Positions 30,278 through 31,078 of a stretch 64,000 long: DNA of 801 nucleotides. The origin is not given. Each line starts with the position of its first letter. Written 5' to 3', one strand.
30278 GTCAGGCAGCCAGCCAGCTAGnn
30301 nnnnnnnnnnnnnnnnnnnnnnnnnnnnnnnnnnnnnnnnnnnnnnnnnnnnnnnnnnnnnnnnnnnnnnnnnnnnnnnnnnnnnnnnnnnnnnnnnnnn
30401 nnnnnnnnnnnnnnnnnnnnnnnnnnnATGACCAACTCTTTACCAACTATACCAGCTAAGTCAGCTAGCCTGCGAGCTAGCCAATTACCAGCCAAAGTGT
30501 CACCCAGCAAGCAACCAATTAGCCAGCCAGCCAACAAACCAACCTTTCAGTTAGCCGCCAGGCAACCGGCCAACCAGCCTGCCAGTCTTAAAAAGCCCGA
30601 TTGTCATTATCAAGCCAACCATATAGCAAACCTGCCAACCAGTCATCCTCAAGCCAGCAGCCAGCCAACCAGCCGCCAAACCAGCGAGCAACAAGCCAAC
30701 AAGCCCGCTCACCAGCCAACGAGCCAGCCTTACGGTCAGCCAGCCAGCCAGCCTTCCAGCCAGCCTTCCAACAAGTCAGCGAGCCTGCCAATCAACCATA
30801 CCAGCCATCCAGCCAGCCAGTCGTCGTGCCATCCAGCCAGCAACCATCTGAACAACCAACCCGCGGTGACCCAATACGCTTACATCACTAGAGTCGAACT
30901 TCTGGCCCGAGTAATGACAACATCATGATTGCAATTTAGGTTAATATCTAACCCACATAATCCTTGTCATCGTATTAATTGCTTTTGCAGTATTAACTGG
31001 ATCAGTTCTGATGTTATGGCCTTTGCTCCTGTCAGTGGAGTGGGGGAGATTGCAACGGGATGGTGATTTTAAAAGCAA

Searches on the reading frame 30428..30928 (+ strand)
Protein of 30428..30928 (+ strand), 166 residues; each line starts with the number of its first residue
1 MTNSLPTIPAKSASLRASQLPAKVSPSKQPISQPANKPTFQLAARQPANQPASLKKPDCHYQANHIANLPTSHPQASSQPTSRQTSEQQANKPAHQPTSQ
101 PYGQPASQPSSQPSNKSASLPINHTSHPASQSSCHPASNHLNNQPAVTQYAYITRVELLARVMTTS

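Call 51: search_protein_families(library=pfam, proteins=[window:30428-30928:+], max_evalue=0.01)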
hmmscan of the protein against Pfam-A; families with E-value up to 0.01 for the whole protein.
window:30428-30928:+ (166 aa): 1 family
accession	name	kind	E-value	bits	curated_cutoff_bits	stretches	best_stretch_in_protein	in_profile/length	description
PF04886.17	PT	-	4.9e-06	26.4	26.2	1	88-122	1-35/36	PT disordered repeat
